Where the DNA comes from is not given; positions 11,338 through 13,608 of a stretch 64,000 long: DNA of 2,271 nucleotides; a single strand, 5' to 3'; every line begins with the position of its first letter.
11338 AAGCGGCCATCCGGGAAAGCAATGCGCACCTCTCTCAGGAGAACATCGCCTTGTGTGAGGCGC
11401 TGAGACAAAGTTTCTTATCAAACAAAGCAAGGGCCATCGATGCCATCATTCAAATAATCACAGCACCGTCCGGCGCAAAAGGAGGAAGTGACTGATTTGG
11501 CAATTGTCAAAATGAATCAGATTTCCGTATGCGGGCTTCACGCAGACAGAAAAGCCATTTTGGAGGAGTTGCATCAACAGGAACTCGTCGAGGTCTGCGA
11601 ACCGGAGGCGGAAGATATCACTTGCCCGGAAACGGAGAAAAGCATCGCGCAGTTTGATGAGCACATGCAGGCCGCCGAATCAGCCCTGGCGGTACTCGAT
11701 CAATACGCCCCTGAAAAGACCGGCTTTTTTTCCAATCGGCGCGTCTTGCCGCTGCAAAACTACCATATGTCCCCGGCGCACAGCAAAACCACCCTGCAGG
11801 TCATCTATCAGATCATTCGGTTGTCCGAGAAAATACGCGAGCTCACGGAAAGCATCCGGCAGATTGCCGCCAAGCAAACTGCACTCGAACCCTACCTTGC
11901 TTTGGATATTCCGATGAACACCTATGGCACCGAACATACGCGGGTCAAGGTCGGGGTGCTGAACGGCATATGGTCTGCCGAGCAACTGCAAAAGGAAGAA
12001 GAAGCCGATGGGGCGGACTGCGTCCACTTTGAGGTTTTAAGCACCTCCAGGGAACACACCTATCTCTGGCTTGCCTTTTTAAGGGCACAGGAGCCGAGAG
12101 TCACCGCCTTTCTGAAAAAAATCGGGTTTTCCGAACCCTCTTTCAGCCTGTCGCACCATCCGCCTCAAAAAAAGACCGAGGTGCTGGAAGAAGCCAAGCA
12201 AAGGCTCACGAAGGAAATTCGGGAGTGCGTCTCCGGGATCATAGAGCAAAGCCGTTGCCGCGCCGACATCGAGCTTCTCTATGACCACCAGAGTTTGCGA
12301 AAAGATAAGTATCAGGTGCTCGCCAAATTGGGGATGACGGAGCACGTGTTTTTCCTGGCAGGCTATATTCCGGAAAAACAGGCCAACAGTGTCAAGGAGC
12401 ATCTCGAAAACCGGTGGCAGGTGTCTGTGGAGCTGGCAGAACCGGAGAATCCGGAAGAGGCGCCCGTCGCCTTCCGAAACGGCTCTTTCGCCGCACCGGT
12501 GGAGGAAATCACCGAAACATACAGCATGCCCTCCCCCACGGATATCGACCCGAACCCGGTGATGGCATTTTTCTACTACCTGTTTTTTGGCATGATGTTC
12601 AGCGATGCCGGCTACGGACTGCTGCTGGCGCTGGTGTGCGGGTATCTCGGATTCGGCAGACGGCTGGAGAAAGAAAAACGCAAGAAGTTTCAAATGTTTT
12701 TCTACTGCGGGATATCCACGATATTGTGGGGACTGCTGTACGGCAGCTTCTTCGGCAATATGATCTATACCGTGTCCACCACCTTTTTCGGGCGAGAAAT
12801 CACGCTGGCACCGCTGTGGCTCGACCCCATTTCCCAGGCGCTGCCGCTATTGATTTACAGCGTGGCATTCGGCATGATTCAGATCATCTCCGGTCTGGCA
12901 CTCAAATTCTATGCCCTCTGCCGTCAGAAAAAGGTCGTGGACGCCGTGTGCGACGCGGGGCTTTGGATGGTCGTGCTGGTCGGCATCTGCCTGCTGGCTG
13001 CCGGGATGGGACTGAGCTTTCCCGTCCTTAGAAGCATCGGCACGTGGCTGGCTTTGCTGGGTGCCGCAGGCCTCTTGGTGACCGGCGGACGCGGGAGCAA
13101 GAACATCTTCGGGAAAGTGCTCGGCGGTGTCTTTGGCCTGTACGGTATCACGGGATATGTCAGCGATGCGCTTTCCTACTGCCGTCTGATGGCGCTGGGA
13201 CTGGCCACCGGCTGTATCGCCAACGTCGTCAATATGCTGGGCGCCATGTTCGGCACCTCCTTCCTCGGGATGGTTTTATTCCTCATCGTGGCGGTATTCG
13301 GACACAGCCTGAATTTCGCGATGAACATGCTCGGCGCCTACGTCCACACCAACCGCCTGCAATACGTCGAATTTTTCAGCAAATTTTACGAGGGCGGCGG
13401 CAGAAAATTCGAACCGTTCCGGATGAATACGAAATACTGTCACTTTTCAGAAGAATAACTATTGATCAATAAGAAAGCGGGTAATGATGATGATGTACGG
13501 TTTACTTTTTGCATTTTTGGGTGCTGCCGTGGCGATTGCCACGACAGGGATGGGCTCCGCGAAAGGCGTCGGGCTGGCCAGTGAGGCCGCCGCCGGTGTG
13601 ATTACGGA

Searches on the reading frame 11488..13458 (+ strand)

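Call 48: search_protein_families(library=pfam, proteins=[window:11488-13458:+], max_evalue=0.00001)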
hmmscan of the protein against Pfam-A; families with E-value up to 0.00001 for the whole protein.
window:11488-13458:+ (656 aa): 1 family
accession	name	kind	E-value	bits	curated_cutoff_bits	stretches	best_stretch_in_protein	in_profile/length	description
PF01496.24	V_ATPase_I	-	9.3e-28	97.1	30.7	2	230-427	259-462/815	V-type ATPase 116kDa subunit family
